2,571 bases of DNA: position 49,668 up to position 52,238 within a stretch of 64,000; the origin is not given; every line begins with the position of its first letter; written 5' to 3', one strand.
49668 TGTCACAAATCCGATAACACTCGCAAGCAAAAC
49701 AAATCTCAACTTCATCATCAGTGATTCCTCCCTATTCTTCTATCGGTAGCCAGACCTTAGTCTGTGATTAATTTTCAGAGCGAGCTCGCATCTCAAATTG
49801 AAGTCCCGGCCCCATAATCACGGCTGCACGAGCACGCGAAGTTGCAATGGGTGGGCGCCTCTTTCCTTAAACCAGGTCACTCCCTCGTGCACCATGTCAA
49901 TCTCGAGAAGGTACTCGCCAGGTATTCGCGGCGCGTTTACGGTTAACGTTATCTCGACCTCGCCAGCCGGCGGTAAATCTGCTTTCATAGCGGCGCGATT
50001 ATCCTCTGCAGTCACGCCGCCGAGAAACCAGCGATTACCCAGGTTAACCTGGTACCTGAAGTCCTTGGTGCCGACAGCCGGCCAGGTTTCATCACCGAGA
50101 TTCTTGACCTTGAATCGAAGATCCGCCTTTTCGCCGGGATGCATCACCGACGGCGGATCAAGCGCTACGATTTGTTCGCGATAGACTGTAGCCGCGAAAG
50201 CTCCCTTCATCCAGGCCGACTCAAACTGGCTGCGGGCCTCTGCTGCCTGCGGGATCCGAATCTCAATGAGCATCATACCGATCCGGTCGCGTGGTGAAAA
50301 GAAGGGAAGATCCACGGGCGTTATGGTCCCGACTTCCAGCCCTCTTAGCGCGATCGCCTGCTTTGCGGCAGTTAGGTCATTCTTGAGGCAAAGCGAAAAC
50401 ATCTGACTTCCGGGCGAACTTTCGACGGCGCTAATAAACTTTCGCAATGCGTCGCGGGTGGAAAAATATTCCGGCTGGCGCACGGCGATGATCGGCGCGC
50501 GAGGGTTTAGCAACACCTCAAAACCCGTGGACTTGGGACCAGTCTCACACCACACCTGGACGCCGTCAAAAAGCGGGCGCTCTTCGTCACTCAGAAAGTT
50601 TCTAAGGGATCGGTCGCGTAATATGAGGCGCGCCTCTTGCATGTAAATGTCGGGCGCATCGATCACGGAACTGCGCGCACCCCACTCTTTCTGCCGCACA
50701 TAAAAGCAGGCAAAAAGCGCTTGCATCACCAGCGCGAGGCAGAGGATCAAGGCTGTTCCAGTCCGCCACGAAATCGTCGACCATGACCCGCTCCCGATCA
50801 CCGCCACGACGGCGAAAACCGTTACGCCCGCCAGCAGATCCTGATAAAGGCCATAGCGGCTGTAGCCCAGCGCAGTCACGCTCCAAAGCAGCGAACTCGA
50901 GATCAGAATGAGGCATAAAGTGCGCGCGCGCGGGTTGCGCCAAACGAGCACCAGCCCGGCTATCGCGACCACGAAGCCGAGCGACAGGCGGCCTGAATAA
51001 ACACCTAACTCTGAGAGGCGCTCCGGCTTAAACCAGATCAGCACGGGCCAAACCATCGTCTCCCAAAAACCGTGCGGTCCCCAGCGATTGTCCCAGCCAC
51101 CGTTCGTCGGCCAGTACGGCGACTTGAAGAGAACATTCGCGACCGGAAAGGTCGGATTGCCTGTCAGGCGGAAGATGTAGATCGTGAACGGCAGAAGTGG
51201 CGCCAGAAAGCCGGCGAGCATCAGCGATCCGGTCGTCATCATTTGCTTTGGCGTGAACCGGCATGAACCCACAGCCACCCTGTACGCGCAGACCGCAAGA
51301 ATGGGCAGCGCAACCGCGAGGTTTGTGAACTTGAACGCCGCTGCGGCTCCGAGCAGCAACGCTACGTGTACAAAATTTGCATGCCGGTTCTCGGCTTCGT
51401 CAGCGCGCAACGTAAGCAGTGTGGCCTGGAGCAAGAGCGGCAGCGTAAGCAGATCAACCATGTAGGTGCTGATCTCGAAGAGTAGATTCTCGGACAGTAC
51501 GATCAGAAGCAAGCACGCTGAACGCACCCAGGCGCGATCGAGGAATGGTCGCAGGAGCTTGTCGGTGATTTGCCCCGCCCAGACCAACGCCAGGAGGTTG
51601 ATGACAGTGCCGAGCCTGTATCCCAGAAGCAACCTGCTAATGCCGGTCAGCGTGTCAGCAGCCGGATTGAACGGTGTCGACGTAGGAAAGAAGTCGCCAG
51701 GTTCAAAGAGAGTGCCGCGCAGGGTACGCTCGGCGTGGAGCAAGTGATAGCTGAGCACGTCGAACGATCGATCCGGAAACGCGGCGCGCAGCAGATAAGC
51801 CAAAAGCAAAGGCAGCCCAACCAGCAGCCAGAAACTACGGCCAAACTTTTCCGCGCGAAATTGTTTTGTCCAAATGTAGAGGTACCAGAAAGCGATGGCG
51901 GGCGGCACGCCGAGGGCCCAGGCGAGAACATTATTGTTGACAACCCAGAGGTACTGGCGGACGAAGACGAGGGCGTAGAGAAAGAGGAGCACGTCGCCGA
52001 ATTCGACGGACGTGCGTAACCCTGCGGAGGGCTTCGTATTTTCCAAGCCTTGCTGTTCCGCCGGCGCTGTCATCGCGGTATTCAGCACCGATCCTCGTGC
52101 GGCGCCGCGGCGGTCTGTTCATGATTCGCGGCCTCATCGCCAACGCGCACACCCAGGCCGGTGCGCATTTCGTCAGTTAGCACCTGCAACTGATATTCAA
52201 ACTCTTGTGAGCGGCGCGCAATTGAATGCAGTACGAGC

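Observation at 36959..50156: One ~115-aa beta-sandwich module reused four times on different catalytic scaffolds, plus once as a stand-alone lipoprotein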

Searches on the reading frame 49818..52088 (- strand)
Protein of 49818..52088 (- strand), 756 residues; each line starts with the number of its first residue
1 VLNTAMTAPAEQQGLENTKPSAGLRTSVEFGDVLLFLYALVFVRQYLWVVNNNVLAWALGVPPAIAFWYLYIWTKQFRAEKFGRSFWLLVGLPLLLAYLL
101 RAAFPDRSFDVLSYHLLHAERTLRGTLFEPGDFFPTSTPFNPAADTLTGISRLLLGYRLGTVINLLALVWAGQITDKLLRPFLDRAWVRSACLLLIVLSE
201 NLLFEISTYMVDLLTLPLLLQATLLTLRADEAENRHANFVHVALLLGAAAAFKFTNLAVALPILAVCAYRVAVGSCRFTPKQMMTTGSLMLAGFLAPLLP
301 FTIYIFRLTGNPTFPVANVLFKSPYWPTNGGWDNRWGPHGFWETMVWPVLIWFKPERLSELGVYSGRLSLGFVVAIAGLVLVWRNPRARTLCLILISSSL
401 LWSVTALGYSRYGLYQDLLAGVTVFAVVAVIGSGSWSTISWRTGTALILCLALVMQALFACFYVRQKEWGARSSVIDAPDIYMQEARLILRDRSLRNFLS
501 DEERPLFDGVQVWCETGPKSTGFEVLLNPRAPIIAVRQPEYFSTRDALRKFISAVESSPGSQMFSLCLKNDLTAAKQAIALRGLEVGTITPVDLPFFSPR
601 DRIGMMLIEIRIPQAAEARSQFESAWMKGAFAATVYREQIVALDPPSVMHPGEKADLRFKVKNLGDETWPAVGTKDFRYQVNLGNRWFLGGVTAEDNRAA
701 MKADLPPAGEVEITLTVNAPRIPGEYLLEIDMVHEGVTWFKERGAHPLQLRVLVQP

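Call 8: search_protein_families(library=pfam, proteins=[window:49818-52088:-], max_evalue=1)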
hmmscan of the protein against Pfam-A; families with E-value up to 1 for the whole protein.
window:49818-52088:- (756 aa): 2 families
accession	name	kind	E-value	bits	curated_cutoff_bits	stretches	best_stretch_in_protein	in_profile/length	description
PF16158.11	N_BRCA1_IG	-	2.7e-05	25.1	28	1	647-734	6-92/108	Ig-like domain from next to BRCA1 gene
PF17624.7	US30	-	0.11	12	27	0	624-691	21-87/282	Family of unknown function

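Call 33: find_homologous_proteins(query=window:49821-52088:-, max_evalue=0.00001)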
Query window:49821-52088:- (756 aa): 837 proteins with E <= 0.00001 among 8000 candidates; the best 120 are listed.
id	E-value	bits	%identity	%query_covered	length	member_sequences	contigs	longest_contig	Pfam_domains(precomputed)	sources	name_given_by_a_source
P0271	0.0e+0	1711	100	99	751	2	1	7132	-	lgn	-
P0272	0.0e+0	1329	76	99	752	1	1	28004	PF16158.12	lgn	-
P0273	0.0e+0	1311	76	99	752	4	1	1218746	PF16158.12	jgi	jgi:hypothetical protein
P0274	0.0e+0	1297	75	99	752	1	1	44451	PF16158.12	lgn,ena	-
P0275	0.0e+0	1285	74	99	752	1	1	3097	PF16158.12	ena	-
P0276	0.0e+0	1284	75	97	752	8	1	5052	PF16158.12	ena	-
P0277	0.0e+0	1278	74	100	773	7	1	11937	PF16158.12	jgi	jgi:Ig-like domain from next to BRCA1 gene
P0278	0.0e+0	1255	73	99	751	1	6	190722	PF16158.12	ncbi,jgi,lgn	jgi:hypothetical protein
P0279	0.0e+0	1247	74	97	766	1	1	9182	PF16158.12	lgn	-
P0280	0.0e+0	1238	73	97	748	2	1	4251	PF16158.12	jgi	jgi:hypothetical protein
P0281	0.0e+0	1237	73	98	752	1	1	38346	PF16158.12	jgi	jgi:hypothetical protein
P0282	0.0e+0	1237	71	99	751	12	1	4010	PF16158.12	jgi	jgi:hypothetical protein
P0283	0.0e+0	1234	72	97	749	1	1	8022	PF16158.12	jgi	jgi:hypothetical protein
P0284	0.0e+0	1229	72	97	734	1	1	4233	PF16158.12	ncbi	-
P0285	0.0e+0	1221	71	98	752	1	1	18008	PF16158.12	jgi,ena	jgi:hypothetical protein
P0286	0.0e+0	1220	72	98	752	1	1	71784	PF16158.12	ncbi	ncbi:MAG: hypothetical protein ABR568_08935 [Pyrinomonadaceae bacterium]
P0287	0.0e+0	1218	71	99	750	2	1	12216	PF16158.12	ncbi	-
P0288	0.0e+0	1216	74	95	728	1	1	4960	PF16158.12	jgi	-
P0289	0.0e+0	1214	72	97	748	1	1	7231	PF16158.12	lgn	-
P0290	0.0e+0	1214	72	97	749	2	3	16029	PF16158.12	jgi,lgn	jgi:hypothetical protein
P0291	0.0e+0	1212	71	99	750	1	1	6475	PF16158.12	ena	-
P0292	0.0e+0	1212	71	99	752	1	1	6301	PF16158.12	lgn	-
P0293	0.0e+0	1210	71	97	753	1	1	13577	PF16158.12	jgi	jgi:hypothetical protein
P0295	0.0e+0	1202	71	98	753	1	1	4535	PF16158.12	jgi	jgi:hypothetical protein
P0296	0.0e+0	1195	71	97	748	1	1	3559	PF16158.12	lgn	-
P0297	0.0e+0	1192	69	99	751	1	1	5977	PF16158.12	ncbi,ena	-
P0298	0.0e+0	1190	71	97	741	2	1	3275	PF16158.12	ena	-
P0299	0.0e+0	1186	71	97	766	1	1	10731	PF16158.12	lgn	-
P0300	0.0e+0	1182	71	97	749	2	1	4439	PF16158.12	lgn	-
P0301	0.0e+0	1178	68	98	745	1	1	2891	PF16158.12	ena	-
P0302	0.0e+0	1176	70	98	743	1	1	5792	PF16158.12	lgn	-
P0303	0.0e+0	1174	68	99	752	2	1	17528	PF16158.12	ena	-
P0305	0.0e+0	1165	68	99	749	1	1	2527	PF16158.12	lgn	-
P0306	0.0e+0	1161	68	94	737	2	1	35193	PF16158.12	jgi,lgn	jgi:hypothetical protein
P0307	0.0e+0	1160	68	97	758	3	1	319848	PF16158.12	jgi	jgi:hypothetical protein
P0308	0.0e+0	1157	67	99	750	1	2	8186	PF16158.12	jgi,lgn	jgi:hypothetical protein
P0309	0.0e+0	1157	67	99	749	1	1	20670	PF16158.12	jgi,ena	-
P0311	0.0e+0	1152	68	97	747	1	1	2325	PF16158.12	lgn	-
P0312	0.0e+0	1148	68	98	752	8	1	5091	PF16158.12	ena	-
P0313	0.0e+0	1148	67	97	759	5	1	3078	PF16158.12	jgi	jgi:hypothetical protein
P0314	0.0e+0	1142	65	99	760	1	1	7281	PF16158.12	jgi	jgi:hypothetical protein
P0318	0.0e+0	1133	67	97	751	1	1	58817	PF16158.12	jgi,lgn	-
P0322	0.0e+0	1118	65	98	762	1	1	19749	PF16158.12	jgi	jgi:hypothetical protein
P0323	0.0e+0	1112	65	98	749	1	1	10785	PF16158.12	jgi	jgi:Ig-like domain from next to BRCA1 gene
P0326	0.0e+0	1104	65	96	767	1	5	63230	PF16158.12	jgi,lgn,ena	-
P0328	0.0e+0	1094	64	97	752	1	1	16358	PF16158.12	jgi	jgi:Ig-like domain from next to BRCA1 gene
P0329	0.0e+0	1094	64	98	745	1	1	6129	PF16158.12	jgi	jgi:hypothetical protein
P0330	0.0e+0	1093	63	98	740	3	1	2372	PF16158.12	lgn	-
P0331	0.0e+0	1091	65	97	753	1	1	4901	PF16158.12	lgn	-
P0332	0.0e+0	1089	64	99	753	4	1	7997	PF16158.12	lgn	-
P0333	0.0e+0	1088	63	98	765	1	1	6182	PF16158.12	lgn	-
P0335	0.0e+0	1080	64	98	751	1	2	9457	PF16158.12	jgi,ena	jgi:hypothetical protein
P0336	0.0e+0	1080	62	100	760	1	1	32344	PF16158.12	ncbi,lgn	-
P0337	0.0e+0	1080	63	97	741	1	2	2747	PF16158.12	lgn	-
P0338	0.0e+0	1077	63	99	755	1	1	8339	PF16158.12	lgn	-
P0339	0.0e+0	1076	63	99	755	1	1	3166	PF16158.12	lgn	-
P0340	0.0e+0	1073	61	99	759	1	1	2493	PF16158.12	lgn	-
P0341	0.0e+0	1071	64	97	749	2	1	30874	PF16158.12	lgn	-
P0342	0.0e+0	1070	63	97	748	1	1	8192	PF16158.12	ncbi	-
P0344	0.0e+0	1065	64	97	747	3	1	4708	PF16158.12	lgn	-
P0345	0.0e+0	1060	61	97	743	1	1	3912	PF16158.12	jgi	jgi:hypothetical protein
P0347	0.0e+0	1059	61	96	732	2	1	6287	PF16158.12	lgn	-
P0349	0.0e+0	1053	62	97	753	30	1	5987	PF16158.12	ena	-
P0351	0.0e+0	1050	60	97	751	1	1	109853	PF16158.12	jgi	jgi:hypothetical protein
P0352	0.0e+0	1050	63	94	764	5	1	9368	PF16158.12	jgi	-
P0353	0.0e+0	1050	60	98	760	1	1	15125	PF16158.12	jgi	jgi:hypothetical protein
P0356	0.0e+0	1041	60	96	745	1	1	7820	PF16158.12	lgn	-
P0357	0.0e+0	1035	63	97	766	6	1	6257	PF16158.12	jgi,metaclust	metaclust:\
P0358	0.0e+0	1035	61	97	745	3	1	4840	PF16158.12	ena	-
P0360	0.0e+0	1034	62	97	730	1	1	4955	PF16158.12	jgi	-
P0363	0.0e+0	1028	61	94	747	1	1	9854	PF16158.12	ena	-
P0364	0.0e+0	1025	60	96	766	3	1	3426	PF16158.12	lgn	-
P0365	0.0e+0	1025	60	97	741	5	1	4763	PF16158.12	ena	-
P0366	0.0e+0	1025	59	97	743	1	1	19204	PF16158.12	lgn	-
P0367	0.0e+0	1024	62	97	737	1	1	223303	PF16158.12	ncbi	-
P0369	0.0e+0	1016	59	97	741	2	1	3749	PF16158.12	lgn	-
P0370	0.0e+0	1016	60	96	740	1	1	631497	PF16158.12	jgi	jgi:Ig-like domain from next to BRCA1 gene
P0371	0.0e+0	1013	60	97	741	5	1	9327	PF16158.12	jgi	jgi:hypothetical protein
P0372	5.0e-298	1009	59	97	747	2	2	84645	PF16158.12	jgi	-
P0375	1.9e-295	1000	60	97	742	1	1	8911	PF16158.12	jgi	-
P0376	4.6e-295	999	59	97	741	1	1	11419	PF16158.12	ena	-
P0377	5.3e-295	999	59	97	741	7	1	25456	PF16158.12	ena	-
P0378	4.2e-293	992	57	98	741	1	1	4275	PF16158.12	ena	-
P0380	4.1e-292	989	59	98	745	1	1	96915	PF16158.12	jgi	jgi:hypothetical protein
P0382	4.9e-291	986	58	96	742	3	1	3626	PF16158.12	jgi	-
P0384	1.9e-290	984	58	99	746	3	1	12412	PF16158.12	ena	-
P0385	2.1e-290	983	58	97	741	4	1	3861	PF16158.12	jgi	jgi:hypothetical protein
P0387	2.0e-289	980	58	97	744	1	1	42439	PF16158.12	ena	-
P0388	4.5e-289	979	59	97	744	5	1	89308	PF16158.12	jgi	jgi:hypothetical protein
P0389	2.0e-288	977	58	98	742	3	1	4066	PF16158.12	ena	-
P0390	3.2e-288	976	59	97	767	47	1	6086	PF16158.12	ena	-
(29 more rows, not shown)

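Call 39: predict_structure(alignment_id=A3)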
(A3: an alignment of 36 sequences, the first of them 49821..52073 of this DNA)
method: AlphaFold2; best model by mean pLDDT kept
length: 751 residues; sequences in the alignment: 36
mean_pLDDT: 80.4   pTM: 0.78
mean pLDDT of the five models: 80.4, 75.5, 74.1, 73.3, 64.1
residues with pLDDT >= 90: 234; 70-90: 357; 50-70: 119; < 50: 41
segments of 3 or more residues with pLDDT < 50: 1-17, 323-330, 349-357, 670-672
pLDDT, mean of each block of 10 residues (from residue 1): 32 44 81 92 86 93 92 87 94 83 61 72 58 69 87 86 94 94 94 81 78 96 92 95 89 93 90 91 95 85 70 60 47 67 66 48 81 89 95 85 61 92 82 68 87 81 65 88 83 85 85 73 79 64 77 77 87 83 90 82 89 79 64 88 89 92 71 73 81 85 91 90 89 78 91 80
secondary structure, 60 per line:
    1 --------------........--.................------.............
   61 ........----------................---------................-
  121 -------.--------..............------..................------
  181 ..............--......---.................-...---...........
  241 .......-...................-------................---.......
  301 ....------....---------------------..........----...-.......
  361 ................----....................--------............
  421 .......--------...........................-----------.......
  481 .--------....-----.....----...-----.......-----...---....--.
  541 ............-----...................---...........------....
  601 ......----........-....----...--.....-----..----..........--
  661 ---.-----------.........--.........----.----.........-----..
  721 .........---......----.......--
elements in order (helices of 4 or more, strands of 3 or more residues): H15-22 H25-41 H48-68 H79-94 H104-119 H137-150 H157-174 H181-194 H197-202 H206-222 H230-247 H249-267 H275-290 H294-304 H311-314 H336-345 H354-376 H381-400 H409-427 H436-462 H474-481 H490-493 H499-503 E508-510 H516-522 E528-530 H534-537 H540-552 E558-563 H564-576 E580-590 E597-606 H611-618 H620-623 E633-637 E649-658 E676-684 E687-695 E705-713 E719-729 H735-738 E743-749

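Call 42: fold_search(model_id=the predicted structure, library=pdb)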
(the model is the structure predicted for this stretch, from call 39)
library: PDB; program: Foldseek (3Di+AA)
matches with E <= 10: 1159; with E <= 0.001: 4
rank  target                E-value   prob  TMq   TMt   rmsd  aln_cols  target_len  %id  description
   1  3waj                  4.1e-06  1.00  0.33  0.32  22.6       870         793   10  Crystal structure of the Archaeoglobus fulgidus oligosaccharyltransferase (O29867_ARCFU) complex with Zn and sulfate (released 2013-10-30)
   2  5f15                  3.9e-05  1.00  0.38  0.50  13.6       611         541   12  Crystal Structure of ArnT from Cupriavidus metallidurans bound to Undecaprenyl phosphate (released 2016-02-17)
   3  5ezm                  1.0e-04  1.00  0.37  0.49  13.4       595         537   13  Crystal Structure of ArnT from Cupriavidus metallidurans in the apo state (released 2016-02-17)
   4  9i5k_A                4.1e-04  1.00  0.35  0.50   8.0       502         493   13  Structure of the Chaetomium thermophilum Pmt4 homodimer (C2 symmetry) (released 2025-12-24)
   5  8xrv_B                1.0e-03  1.00  0.13  0.13  24.0       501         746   12  The crystal structure of a GH3 enzyme CcBgl3B with glucose (released 2024-04-10)
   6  4zob_A                1.4e-03  0.97  0.11  0.12  23.1       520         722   11  Crystal Structure of beta-glucosidase from Listeria innocua in complex with gluconolactone (released 2016-05-18)
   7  5cl2_A                1.4e-03  1.00  0.10  0.27   8.0       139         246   13  Crystal structure of Spo0M, sporulation control protein, from Bacillus subtilis. (released 2015-12-16)
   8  5cl2_B                1.5e-03  1.00  0.11  0.29   6.1       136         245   13  Crystal structure of Spo0M, sporulation control protein, from Bacillus subtilis. (released 2015-12-16)
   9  4ole_A                1.7e-03  1.00  0.12  0.57   5.7       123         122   18  Crystal structure of a neighbor of BRCA1 gene 1 (NBR1) from Homo sapiens at 2.52 A resolution (released 2014-02-19)
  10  8xrt_E                1.9e-03  0.99  0.13  0.13  24.2       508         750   12  The crystal structure of a GH3 enzyme CcBgl3B (released 2024-04-10)
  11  8xrt_F                2.0e-03  1.00  0.13  0.13  24.1       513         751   10  The crystal structure of a GH3 enzyme CcBgl3B (released 2024-04-10)
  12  9dm5                  2.2e-03  1.00  0.31  0.53  13.1       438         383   13  Product-Bound mannosyltransferase PimE (released 2025-06-25)
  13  4zo6_A                2.4e-03  0.98  0.13  0.13  22.7       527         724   11  Crystal Structure of mutant (D270A) beta-glucosidase from Listeria innocua in complex with cellobiose (released 2016-05-18)
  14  8xrv_E                2.5e-03  0.99  0.13  0.13  24.2       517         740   11  The crystal structure of a GH3 enzyme CcBgl3B with glucose (released 2024-04-10)
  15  4zod_A                2.9e-03  0.99  0.12  0.13  23.1       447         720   11  Crystal Structure of beta-glucosidase from Listeria innocua in complex with glucose (released 2016-05-18)
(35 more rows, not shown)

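Call 46: search_protein_families(library=ncbifam, proteins=[window:49818-52088:-], max_evalue=0.01)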
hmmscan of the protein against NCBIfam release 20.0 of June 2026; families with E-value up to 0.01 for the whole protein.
window:49818-52088:- (756 aa): 0 families
